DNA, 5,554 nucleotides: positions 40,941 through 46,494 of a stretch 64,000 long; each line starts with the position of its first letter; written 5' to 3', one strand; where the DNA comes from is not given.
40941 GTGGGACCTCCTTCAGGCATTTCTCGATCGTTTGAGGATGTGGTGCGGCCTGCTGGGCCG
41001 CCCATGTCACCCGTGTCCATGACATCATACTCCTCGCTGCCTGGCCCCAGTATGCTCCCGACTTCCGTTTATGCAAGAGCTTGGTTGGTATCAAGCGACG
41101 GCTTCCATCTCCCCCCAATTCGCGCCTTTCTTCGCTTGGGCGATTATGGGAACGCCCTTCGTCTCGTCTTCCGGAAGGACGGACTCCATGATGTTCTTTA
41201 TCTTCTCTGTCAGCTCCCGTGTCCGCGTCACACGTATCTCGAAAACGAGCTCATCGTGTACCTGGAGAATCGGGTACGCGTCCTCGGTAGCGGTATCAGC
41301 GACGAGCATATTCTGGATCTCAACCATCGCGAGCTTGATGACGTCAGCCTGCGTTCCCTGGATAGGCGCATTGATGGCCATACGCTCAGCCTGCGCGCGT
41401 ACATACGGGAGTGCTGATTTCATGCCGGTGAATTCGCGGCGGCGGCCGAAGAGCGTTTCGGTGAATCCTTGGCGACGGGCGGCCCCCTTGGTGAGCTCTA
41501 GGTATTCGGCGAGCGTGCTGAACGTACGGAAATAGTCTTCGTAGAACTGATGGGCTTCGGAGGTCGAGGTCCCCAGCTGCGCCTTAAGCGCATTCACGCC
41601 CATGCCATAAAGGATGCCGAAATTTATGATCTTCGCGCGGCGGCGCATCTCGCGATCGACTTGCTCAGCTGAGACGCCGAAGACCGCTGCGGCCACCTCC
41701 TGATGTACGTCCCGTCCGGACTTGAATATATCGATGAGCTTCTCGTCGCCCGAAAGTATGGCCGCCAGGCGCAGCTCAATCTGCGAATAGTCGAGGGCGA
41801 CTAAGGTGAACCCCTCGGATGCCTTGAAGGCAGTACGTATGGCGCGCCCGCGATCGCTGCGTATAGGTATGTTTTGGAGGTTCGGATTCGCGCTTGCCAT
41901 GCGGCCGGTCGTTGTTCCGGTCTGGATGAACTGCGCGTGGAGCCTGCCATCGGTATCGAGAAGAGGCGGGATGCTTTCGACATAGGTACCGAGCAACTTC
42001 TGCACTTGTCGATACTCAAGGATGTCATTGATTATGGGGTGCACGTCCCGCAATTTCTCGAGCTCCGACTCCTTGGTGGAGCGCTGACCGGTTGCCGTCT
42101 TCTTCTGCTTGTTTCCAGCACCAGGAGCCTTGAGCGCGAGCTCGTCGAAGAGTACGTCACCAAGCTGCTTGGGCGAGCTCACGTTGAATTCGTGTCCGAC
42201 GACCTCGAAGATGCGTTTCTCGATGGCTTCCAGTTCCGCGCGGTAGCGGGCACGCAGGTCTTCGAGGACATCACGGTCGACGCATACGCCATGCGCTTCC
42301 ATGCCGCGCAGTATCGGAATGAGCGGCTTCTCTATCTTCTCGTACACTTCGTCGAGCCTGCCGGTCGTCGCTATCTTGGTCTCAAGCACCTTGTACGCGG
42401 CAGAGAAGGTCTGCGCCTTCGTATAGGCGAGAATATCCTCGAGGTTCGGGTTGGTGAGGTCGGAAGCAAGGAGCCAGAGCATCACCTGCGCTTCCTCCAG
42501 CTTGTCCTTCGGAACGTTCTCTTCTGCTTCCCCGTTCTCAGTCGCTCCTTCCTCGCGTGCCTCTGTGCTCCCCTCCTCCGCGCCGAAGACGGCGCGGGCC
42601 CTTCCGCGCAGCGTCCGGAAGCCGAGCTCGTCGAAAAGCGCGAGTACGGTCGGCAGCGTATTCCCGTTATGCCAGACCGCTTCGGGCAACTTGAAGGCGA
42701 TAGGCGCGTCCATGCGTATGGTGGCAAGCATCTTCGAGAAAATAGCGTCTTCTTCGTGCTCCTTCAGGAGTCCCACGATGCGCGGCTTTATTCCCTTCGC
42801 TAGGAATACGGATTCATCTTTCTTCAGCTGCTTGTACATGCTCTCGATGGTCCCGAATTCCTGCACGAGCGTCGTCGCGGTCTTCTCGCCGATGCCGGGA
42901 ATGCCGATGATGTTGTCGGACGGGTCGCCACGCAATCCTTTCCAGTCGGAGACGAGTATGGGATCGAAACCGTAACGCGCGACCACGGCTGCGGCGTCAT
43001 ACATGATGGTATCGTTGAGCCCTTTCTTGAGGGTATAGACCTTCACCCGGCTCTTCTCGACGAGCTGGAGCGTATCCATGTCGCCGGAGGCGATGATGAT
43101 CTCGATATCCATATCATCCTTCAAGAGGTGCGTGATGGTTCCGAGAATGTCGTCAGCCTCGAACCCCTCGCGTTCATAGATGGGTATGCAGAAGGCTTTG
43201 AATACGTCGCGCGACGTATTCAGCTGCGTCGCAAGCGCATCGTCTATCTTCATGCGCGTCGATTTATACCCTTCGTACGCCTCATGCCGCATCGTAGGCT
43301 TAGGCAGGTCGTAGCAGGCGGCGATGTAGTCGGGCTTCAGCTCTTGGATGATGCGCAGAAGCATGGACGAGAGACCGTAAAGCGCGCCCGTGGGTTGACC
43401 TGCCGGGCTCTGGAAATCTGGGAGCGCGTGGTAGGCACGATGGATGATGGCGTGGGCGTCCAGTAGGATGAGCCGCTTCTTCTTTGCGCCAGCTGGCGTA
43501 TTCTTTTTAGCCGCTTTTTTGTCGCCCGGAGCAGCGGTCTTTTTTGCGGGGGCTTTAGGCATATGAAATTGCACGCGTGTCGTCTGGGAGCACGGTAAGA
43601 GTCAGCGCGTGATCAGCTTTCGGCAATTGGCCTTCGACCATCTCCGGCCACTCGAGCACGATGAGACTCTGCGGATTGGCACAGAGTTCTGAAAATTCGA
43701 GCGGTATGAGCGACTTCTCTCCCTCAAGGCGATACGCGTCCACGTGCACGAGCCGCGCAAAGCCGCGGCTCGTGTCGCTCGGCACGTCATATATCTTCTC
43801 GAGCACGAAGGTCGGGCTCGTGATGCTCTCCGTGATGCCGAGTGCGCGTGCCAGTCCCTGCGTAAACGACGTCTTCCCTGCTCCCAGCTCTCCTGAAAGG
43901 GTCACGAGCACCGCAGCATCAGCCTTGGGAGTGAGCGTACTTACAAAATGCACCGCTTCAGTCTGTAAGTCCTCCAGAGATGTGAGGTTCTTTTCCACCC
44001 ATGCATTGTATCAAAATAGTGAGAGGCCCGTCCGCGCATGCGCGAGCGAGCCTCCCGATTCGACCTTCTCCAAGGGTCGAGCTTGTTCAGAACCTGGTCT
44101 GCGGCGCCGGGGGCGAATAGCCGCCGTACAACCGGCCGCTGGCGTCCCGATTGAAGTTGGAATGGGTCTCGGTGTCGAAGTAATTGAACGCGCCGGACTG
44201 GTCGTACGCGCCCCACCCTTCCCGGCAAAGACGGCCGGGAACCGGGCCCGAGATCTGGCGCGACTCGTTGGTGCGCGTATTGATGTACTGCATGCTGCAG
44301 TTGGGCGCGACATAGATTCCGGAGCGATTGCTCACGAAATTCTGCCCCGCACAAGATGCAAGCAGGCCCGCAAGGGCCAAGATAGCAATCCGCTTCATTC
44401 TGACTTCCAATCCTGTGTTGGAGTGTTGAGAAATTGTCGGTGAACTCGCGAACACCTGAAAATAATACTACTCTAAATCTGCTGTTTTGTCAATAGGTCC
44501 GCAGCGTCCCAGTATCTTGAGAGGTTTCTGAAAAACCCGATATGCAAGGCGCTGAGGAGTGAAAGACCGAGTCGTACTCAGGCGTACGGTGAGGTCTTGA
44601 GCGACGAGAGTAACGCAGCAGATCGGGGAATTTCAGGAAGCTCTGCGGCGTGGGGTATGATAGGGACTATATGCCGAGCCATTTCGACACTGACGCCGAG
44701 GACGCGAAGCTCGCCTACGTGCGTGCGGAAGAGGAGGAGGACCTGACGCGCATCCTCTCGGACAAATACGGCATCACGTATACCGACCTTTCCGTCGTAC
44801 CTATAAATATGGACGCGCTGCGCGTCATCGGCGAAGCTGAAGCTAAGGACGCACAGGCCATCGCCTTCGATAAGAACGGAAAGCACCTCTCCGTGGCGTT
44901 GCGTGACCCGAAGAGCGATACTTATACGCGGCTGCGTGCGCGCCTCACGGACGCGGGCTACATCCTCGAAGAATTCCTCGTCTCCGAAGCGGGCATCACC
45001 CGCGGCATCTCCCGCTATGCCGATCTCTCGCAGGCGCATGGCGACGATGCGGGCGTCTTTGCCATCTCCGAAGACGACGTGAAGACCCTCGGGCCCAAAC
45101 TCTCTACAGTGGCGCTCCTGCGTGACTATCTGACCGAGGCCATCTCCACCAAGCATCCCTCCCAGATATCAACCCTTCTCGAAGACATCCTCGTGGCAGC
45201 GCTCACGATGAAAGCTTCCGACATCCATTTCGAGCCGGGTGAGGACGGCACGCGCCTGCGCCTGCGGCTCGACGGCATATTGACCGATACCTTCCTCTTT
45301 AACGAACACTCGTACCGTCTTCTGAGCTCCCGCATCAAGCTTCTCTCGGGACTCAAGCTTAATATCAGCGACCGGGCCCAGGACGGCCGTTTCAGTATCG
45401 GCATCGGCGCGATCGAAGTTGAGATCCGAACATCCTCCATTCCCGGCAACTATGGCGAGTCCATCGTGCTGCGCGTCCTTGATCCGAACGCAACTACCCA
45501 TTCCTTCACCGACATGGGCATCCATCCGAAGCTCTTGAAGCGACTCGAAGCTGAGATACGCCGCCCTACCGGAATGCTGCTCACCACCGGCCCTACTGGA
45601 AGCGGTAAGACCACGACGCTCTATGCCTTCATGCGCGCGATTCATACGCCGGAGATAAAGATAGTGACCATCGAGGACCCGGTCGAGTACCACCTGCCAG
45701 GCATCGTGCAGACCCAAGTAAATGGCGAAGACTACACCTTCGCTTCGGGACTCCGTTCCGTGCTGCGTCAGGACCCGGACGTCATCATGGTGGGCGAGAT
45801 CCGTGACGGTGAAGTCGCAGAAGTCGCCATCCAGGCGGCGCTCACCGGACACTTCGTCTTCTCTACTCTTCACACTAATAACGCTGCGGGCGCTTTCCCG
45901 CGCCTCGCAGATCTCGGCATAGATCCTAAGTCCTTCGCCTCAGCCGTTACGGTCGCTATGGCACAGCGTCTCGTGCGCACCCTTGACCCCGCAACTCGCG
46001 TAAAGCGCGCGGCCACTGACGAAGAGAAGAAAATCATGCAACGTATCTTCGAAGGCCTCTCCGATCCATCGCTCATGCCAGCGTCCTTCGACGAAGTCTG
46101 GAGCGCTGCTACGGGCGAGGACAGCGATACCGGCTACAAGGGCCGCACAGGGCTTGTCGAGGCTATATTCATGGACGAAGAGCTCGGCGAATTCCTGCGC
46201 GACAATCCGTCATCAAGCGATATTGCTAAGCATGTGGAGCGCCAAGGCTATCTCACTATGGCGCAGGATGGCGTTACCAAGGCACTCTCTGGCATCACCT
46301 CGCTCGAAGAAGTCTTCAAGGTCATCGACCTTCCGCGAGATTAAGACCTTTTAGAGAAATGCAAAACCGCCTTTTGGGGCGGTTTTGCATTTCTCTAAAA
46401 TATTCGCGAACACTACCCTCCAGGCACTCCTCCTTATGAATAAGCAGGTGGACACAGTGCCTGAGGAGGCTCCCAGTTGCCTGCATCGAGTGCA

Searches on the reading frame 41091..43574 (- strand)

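Call 40: search_protein_families(library=pfam, proteins=[window:41091-43574:-], max_evalue=0.001)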
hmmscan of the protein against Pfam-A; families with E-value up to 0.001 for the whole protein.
window:41091-43574:- (827 aa): 3 families
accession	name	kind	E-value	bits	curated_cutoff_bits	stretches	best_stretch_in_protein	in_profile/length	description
PF00476.26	DNA_pol_A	-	1.8e-132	442.3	34.3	1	435-822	2-381/381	DNA polymerase family A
PF02739.22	5_3_exonuc_N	-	1.6e-46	158.5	34.3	1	34-202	1-164/164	5'-3' exonuclease, N-terminal resolvase-like domain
PF01367.25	5_3_exonuc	-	1.8e-23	83.3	40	1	205-302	3-92/97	5'-3' exonuclease, C-terminal SAM fold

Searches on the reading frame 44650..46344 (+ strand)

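Call 40: search_protein_families(library=pfam, proteins=[window:44650-46344:+], max_evalue=0.001)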
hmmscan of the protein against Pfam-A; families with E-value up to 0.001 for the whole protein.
window:44650-46344:+ (564 aa): 4 families
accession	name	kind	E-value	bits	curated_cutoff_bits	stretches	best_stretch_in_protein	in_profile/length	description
PF00437.27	T2SSE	-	1.9e-104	349.7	24.9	1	171-556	6-369/370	Type II/IV secretion system protein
PF13191.12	AAA_16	-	0.00012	23.1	32.6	0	297-348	14-63/167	AAA ATPase domain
PF05157.20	MshEN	-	0.00045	20.6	23.1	1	40-126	1-86/90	MshEN domain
PF25199.1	nSTAND_NTPase5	-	0.00086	19.6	34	0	294-348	27-83/145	Novel STAND NTPase 5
